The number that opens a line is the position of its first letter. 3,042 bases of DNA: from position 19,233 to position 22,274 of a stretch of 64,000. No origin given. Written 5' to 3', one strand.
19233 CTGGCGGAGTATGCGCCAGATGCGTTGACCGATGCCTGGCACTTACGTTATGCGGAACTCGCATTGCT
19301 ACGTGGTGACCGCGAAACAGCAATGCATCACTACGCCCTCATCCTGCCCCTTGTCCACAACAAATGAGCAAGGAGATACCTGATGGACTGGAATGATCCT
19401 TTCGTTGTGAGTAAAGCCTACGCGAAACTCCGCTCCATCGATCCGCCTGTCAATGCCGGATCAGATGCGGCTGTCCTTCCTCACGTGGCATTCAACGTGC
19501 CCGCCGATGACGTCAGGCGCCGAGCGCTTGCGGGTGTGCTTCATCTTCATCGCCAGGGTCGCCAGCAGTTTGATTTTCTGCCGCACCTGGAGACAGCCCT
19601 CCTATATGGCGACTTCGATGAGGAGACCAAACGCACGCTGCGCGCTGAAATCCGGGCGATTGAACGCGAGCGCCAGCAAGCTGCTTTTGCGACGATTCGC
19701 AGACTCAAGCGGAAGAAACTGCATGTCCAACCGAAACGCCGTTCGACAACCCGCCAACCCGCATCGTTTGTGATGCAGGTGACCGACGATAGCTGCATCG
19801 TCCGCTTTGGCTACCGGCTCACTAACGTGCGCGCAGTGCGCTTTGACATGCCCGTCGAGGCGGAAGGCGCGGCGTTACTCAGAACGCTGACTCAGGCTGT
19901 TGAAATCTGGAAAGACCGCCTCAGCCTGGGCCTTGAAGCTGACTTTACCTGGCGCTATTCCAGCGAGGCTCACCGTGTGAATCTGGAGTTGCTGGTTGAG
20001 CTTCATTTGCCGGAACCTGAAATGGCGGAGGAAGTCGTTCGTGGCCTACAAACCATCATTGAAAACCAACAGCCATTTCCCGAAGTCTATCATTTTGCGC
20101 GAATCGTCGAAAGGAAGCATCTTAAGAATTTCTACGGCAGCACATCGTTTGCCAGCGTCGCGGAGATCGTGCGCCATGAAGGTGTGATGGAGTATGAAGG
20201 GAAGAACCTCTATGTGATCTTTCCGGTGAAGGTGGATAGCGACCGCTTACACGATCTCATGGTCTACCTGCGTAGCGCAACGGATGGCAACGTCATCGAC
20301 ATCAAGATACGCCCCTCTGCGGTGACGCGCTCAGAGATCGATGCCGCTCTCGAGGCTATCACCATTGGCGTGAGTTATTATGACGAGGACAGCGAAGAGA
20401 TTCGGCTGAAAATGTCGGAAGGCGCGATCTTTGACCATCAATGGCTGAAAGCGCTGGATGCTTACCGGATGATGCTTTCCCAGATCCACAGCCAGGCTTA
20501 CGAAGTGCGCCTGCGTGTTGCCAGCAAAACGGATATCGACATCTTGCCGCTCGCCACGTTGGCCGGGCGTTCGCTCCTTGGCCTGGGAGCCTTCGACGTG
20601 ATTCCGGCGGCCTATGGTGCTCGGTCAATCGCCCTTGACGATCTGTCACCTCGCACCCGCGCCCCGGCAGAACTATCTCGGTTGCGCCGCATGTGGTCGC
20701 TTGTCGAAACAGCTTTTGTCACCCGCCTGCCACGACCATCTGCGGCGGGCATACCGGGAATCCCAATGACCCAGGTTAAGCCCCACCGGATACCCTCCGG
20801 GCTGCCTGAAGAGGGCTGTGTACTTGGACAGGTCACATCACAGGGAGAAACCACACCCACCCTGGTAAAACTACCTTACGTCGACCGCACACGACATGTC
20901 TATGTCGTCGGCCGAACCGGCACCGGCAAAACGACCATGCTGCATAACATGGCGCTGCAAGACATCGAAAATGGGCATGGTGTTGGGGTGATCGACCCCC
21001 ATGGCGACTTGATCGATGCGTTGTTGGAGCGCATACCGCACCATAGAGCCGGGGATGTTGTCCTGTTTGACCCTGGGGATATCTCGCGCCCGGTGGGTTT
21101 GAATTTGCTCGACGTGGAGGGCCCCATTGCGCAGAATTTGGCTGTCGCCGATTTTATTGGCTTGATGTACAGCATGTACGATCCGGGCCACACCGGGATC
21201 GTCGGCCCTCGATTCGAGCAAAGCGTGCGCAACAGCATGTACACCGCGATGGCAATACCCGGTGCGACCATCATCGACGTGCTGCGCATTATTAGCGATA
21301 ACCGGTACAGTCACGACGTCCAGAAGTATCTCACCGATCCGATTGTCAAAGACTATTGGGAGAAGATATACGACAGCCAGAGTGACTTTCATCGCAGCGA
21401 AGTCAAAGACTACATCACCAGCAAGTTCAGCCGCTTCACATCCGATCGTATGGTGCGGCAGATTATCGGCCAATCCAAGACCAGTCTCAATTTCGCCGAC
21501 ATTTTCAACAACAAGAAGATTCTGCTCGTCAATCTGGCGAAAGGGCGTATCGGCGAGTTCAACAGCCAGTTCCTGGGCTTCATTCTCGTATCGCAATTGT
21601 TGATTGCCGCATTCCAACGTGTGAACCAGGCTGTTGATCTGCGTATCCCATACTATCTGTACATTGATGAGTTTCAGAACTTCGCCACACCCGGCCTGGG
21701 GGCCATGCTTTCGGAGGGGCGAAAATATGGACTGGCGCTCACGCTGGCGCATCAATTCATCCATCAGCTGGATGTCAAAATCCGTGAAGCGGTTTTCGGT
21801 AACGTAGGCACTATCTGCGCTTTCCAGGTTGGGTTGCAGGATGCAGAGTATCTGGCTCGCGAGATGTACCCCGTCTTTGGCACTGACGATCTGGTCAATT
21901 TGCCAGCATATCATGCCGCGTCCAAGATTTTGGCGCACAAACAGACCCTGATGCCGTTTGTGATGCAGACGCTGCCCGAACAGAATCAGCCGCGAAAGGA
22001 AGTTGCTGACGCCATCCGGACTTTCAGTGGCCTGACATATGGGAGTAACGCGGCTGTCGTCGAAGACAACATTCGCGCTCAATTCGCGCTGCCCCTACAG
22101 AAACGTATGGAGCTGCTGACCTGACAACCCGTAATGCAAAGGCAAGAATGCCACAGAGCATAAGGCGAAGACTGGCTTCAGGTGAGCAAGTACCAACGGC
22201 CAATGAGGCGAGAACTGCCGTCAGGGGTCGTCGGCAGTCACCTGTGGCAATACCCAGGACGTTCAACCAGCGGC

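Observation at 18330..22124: Hypothetical 345-aa protein plus 913-aa HerA/FtsK-superfamily ATPase with a novel N-terminal domain, in a lower-GC island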

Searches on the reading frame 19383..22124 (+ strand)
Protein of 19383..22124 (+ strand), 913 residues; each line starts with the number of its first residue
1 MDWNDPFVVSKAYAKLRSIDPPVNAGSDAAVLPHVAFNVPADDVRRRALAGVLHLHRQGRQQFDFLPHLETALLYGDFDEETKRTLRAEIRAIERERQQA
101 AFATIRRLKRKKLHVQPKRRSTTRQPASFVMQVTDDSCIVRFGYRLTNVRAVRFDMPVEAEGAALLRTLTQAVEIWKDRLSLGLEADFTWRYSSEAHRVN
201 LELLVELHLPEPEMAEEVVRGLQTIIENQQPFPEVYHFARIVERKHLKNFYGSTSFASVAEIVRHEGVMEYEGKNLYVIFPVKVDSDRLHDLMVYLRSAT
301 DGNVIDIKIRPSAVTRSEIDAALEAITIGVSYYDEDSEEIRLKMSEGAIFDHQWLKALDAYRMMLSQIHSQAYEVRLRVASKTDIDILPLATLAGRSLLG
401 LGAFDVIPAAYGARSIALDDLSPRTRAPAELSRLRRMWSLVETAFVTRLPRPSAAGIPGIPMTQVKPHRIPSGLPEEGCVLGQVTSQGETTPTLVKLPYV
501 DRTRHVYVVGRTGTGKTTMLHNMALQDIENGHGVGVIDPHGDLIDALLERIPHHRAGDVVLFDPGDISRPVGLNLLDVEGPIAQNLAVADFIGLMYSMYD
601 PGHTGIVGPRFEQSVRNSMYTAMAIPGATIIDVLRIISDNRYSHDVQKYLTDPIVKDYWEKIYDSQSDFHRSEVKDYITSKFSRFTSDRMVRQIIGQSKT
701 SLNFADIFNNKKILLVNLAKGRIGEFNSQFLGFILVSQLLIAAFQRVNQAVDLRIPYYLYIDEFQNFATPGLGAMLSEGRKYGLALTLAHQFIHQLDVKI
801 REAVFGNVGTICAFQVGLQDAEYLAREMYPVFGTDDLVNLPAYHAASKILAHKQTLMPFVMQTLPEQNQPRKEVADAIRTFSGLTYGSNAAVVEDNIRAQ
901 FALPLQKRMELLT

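Call 3: search_protein_families(library=pfam, proteins=[window:19383-22124:+], max_evalue=1)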
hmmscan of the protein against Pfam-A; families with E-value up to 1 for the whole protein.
window:19383-22124:+ (913 aa): 21 families
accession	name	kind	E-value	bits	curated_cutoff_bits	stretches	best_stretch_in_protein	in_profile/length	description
PF10412.15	TrwB_AAD_bind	-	2.2e-08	33.8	20.5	2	497-549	9-61/387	Type IV secretion-system coupling protein DNA-binding domain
PF01935.23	DUF87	-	5.5e-06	27.1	23.2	1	481-574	3-88/220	Helicase HerA, central domain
PF12696.13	TraG-D_C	-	3.3e-05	24.2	22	1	757-822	2-70/126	TraM recognition site of TraD and TraG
PF25199.1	nSTAND_NTPase5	-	0.00038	20.8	34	1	501-562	39-102/145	Novel STAND NTPase 5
PF13401.12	AAA_22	-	0.00085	20.1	27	1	503-534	5-37/130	AAA domain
PF05872.18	HerA_C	-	0.0037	16.4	22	1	499-543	17-61/502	Helicase HerA-like C-terminal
PF02534.20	T4SS-DNA_transf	-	0.0043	16.4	20.1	0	504-569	45-107/468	Type IV secretory system Conjugative DNA transfer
PF13481.12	AAA_25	-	0.0045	17.1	27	1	489-525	20-55/195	AAA domain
PF13191.12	AAA_16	-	0.0049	17.8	32.6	1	502-551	23-73/167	AAA ATPase domain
PF01580.24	FtsK_SpoIIIE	-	0.0072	16.2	24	1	492-523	39-59/221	FtsK/SpoIIIE family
PF01695.23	IstB_IS21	-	0.015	15.2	24.1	1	493-536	82-125/238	IstB-like ATP binding protein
PF12775.13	AAA_7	-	0.018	15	25.8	1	499-529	29-58/181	P-loop containing dynein motor region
PF00270.35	DEAD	-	0.028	14.6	26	1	500-549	11-63/167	DEAD/DEAH box helicase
PF20720.3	nSTAND3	-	0.028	14.5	27.2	1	501-541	15-55/155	Novel STAND NTPase 3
PF04325.18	DUF465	-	0.044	14.2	25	1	85-115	10-40/48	Protein of unknown function (DUF465)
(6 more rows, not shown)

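Call 4: search_protein_families(library=padloc, proteins=[window:19383-22124:+], max_evalue=1)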
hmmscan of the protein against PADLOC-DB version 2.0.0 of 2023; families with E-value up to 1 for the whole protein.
window:19383-22124:+ (913 aa): 7 families
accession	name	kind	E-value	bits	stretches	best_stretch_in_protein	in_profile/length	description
PDLC04140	mad8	-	3.4e-15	54.4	1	499-803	23-244/314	mads_8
PDLC01055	HerA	-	2.6e-06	24.5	1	475-537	130-191/532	Type III coevolved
PDLC04103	HerA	-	9.6e-06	22.2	2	503-542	172-211/579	-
PDLC04105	HerA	-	0.0011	15.7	1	503-551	166-215/576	-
PDLC02684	DndH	-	0.013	10.9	1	754-796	1596-1641/1715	DndH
PDLC02188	HerA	-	0.026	11.4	1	777-868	460-547/578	-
PDLC01550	Csx23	-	0.12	10.4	1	290-329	21-59/102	CAS-III-D; associated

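Call 5: search_protein_families(library=ncbifam, proteins=[window:19383-22124:+], max_evalue=1)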
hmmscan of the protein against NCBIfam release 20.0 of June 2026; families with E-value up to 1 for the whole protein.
window:19383-22124:+ (913 aa): 20 families
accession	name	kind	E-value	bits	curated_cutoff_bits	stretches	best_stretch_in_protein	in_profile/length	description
TIGR03743.1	SXT_TraD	subfamily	2.8e-12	45.9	366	2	495-574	167-249/636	conjugative transfer system coupling protein TraD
TIGR03754.1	conj_TOL_TraD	equivalog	1.2e-07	30.7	647.55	1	494-550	171-225/643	type IV conjugative transfer system coupling protein TraD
NF045973.1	conju_CD1115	equivalog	3.8e-07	29.3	250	2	671-813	211-354/442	VirD4-like conjugal transfer protein, CD1115 family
NF053655.1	CedD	equivalog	6.2e-05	21.8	600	1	481-547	201-265/527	DNA-translocating ATPase CedD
NF041447.1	TrbC_conju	equivalog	7.6e-05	21.3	800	1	499-538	125-164/685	F-type conjugative transfer protein TrbC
NF038214.1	IS21_help_AAA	equivalog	0.0017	18.1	200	1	489-535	76-122/232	IS21-like element helper ATPase IstB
NF045975.1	VirB4_plasma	equivalog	0.011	13.5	590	1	506-540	518-552/894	Mbov_0397 family ICE element conjugal transfer ATPase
NF041017.1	DNA_import_CedB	equivalog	0.02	13.5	700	1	502-543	274-316/590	DNA import protein CedB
TIGR03499.1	FlhF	equivalog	0.025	14.6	174.15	1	500-536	195-233/286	flagellar biosynthesis GTPase FlhF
NF009132.0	PRK12485.1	equivalog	0.028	13.5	693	1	480-553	239-308/369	bifunctional 3,4-dihydroxy-2-butanone-4-phosphate synthase/GTP cyclohydrolase II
TIGR00750.1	lao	equivalog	0.028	13.5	240.75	1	497-538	28-71/300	methylmalonyl Co-A mutase-associated GTPase MeaB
NF005317.0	PRK06851.1-1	equivalog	0.031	13.6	689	0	505-537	214-246/369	hypothetical protein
TIGR02759.1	TraD_Ftype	equivalog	0.036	12.8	521.35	0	502-542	175-215/566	type IV conjugative transfer system coupling protein TraD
TIGR03925.1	T7SS_EccC_b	equivalog_domain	0.042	12.1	346.55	1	448-526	310-384/564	type VII secretion protein EccCb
NF010341.0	PRK13768.1-3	equivalog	0.046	13.3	355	0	505-523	4-22/257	GTPase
NF042944.1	HerA_antiphage_2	equivalog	0.058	12.1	850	1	777-870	460-549/576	anti-phage-associated helicase HerA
TIGR00929.1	VirB4_CagE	subfamily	0.091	10.9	643.1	0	505-522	439-456/792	VirB4 family type IV secretion/conjugal transfer ATPase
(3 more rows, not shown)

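Call 6: search_protein_families(library=phrogs, proteins=[window:19383-22124:+], max_evalue=1)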
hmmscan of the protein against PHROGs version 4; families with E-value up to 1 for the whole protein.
window:19383-22124:+ (913 aa): 7 families
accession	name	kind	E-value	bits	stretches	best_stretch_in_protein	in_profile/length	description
phrog_5156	-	unknown function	9.6e-52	177.1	1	470-897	376-804/824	-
phrog_7035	-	unknown function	1.8e-09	37.5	2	503-547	211-257/969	-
phrog_2666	-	head and packaging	8.3e-09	35.6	2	492-542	310-360/555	terminase large subunit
phrog_239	-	DNA, RNA and nucleotide metabolism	0.0074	16.2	1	505-538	360-394/801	DNA primase/helicase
phrog_800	-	head and packaging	0.019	14.6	1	490-526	20-55/511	terminase small subunit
phrog_170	-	other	0.071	13.5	1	503-531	90-118/323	PhoH-like phosphate starvation-inducible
phrog_14119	-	unknown function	0.38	11.4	0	598-610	35-47/57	-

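Call 11: find_homologous_proteins(query=window:19383-22121:+)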
Query window:19383-22121:+ (913 aa): 5 proteins with E <= 0.001 among 8000 candidates.
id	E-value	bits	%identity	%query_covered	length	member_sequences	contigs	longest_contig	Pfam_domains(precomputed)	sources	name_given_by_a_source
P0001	0.0e+0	2054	100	100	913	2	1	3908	PF10412.16,PF01935.24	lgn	-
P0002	0.0e+0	1190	60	100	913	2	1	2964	PF10412.16,PF01935.24,PF12696.14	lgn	-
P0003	0.0e+0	1176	60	100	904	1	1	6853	PF10412.16,PF01935.24,PF12696.14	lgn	-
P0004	0.0e+0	1164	59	100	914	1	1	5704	PF10412.16,PF01935.24,PF12696.14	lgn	-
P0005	1.8e-51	193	32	49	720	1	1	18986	PF10412.16,PF02534.21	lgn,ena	-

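Call 12: find_encoding_contigs(protein=P0003, flank=10000)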
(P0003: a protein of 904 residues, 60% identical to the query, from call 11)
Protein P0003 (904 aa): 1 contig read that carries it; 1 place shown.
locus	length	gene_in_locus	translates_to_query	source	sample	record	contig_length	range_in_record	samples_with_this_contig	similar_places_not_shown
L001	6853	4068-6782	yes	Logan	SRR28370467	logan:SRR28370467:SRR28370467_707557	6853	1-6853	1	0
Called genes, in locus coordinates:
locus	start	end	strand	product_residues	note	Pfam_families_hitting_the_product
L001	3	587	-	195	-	?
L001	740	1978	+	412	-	PF00994:MoCF_biosynth, PF18146:CinA_KH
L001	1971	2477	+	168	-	-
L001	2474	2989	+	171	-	-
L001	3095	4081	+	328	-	PF13428:TPR_14 (faint), PF14559:TPR_19 (faint)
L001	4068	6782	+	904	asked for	PF01935:DUF87 (weak), PF10412:TrwB_AAD_bind (faint), PF12696:TraG-D_C (weak)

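Call 13: find_encoding_contigs(protein=P0004, flank=10000)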
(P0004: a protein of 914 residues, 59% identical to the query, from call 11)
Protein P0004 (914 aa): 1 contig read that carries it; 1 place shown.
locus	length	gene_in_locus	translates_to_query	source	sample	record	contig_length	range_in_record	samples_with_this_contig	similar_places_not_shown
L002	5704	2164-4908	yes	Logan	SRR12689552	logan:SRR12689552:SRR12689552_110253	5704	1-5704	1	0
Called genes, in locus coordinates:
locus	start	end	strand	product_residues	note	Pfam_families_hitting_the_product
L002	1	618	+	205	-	?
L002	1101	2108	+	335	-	-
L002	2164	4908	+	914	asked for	PF01935:DUF87 (faint), PF10412:TrwB_AAD_bind (faint), PF12696:TraG-D_C (weak)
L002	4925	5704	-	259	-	?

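Call 14: find_encoding_contigs(protein=P0005, flank=10000)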
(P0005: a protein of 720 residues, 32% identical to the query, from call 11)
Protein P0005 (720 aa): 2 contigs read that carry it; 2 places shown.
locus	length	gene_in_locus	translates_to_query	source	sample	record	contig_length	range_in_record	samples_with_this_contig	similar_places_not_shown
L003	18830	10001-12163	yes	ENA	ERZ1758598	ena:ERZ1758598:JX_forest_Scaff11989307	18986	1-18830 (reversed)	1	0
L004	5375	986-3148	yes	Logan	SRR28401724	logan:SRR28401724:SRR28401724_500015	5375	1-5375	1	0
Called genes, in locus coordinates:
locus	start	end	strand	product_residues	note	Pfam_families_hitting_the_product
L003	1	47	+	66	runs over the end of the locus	?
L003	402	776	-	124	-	PF20137:BubE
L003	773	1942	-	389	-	PF20590:DUF6791, PF00899:ThiF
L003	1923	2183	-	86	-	PF14452:Multi_ubiq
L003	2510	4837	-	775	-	PF00270:DEAD, PF04851:ResIII, PF18766:SWI2_SNF2, PF00271:Helicase_C (weak), PF08463:EcoEI_R_C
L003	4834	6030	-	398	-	PF01420:Methylase_S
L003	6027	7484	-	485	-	PF12161:HsdM_N, PF02384:N6_Mtase, PF01170:UPF0020 (weak), PF20473:MmeI_Mtase (faint), PF07669:Eco57I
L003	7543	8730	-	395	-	-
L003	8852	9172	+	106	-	-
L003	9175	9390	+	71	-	-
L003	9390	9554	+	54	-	-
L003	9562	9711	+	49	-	-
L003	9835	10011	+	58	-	-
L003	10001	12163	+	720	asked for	PF02534:T4SS-DNA_transf (faint), PF10412:TrwB_AAD_bind (faint)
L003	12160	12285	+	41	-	-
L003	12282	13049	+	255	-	PF13814:Replic_Relax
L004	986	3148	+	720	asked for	PF02534:T4SS-DNA_transf (faint), PF10412:TrwB_AAD_bind (faint)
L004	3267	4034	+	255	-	PF13814:Replic_Relax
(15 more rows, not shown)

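Call 15: find_encoding_contigs(protein=P0002, flank=10000)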
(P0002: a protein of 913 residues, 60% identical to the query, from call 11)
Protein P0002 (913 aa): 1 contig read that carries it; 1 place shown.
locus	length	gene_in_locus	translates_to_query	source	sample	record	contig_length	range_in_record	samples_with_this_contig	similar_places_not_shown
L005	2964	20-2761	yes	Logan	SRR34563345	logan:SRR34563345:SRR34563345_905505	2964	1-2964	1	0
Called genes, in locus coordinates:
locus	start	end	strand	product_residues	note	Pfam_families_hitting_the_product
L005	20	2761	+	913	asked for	PF01935:DUF87 (weak), PF10412:TrwB_AAD_bind (faint), PF12696:TraG-D_C (weak)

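Call 21: find_related_loci(query=A2, collection=genome_contigs, flank=10000)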
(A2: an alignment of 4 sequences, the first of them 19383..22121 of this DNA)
Query A2 (913 aa) in genome_contigs; peptide patterns used: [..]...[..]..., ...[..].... (x = any residue, [..] = any of these).
60 stretches matched a pattern; 17 encode a relative of the query (tblastn E <= 1e-3); 17 distinct loci.
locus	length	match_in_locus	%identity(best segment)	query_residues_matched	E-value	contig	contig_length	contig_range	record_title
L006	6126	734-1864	44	500-877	2e-97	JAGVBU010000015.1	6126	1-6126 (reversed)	MAG: Candidatus Paceibacterota bacterium isolate DeMMO6_38 c_000000063610, whole genome shotgun sequence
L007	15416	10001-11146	43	490-871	3e-97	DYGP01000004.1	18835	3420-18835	MAG TPA_asm: Candidatus Paceibacter sp. isolate BE2012_7_51_7 Afr_mines_BE2012_1412_length_18835_cov_2_861022, whole gen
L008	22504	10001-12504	42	475-872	9e-97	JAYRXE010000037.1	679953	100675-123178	MAG: Candidatus Paceibacterota bacterium isolate EBPR_ori4bin.24 k141_187775, whole genome shotgun sequence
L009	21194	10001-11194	42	501-897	8e-96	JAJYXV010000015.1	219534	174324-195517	MAG: bacterium isolate FK3.bin69 NODE_53_length_219534_cov_2.106150, whole genome shotgun sequence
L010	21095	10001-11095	43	501-865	2e-95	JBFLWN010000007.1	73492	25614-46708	MAG: Patescibacteria group bacterium isolate MAG033 MAG033_7, whole genome shotgun sequence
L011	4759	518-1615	44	500-865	7e-96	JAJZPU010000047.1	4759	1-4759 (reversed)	MAG: bacterium isolate SKS1.bin17 NODE_31961_length_4759_cov_4.005829, whole genome shotgun sequence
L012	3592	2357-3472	43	494-865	1e-96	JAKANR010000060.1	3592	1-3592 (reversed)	MAG: bacterium isolate WY5.bin86 NODE_58290_length_3592_cov_1.803175, whole genome shotgun sequence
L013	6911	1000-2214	42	494-897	1e-94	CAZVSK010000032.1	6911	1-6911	MAG TPA_asm: uncultured Candidatus Saccharibacteria bacterium isolate binchicken_co22_239 genome assembly, contig: NODE_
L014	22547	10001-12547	41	458-865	4e-93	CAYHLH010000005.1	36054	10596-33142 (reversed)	MAG TPA_asm: uncultured Candidatus Saccharibacteria bacterium isolate ERP119705_co13_68 genome assembly, contig: NODE_14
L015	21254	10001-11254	39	494-891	7e-93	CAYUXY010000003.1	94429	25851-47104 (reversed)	MAG TPA_asm: uncultured Candidatus Saccharibacteria bacterium isolate SRP192927_co6_767 genome assembly, contig: NODE_18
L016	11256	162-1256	42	501-865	5e-93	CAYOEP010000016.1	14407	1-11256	MAG TPA_asm: uncultured Candidatus Saccharibacteria bacterium isolate SRP162660_co2_137 genome assembly, contig: NODE_17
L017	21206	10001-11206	39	494-904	2e-91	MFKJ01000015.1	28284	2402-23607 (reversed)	MAG: Candidatus Jorgensenbacteria bacterium RIFCSPHIGHO2_02_FULL_45_20 rifcsphigho2_02_scaffold_2725, whole genome shotg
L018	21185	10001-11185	38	469-865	4e-94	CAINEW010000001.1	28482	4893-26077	uncultured bacterium isolate LaPlata_bin-0818 genome assembly, contig: bin-0818:01/29, whole genome shotgun sequence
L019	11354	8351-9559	39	500-897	1e-85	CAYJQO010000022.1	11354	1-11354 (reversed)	MAG TPA_asm: uncultured Candidatus Saccharibacteria bacterium isolate ERP125453_co1_264 genome assembly, contig: NODE_65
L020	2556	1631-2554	40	467-778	3e-71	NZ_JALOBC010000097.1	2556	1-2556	MAG: Dokdonella sp. isolate SO_2017_LW2 bin 73 scaffold_87745_c1_LW138R_2017, whole genome shotgun sequence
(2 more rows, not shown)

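Call 33: search_solved_structures(query=A2, max_evalue=1)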
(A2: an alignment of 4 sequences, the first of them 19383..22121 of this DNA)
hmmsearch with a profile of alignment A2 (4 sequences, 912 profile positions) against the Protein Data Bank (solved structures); distinct sequences matched with E-value up to 1: 8.
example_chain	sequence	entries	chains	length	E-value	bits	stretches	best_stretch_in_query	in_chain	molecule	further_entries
1e9r_A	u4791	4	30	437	2.6e-06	29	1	488-544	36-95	CONJUGAL TRANSFER PROTEIN TRWB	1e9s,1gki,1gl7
1gl6_A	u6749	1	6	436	2.7e-06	29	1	489-544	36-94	ATPASE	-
6sz9_A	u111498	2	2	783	0.019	16.2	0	674-801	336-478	IcmO (DotL)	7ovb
4d2i_A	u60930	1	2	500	0.064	14.5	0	490-548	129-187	HERA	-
9kwf_B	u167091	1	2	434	0.094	13.9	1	508-554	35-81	Putative deoxyribonuclease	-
2kjq_A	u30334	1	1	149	0.16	13.2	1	494-539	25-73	DnaA-related protein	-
5c93_A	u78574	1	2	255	0.72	11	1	290-367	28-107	Histidine kinase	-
4u7n_A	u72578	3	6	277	0.73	11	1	290-367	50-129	Histidine protein kinase sensor protein | Histidine kinase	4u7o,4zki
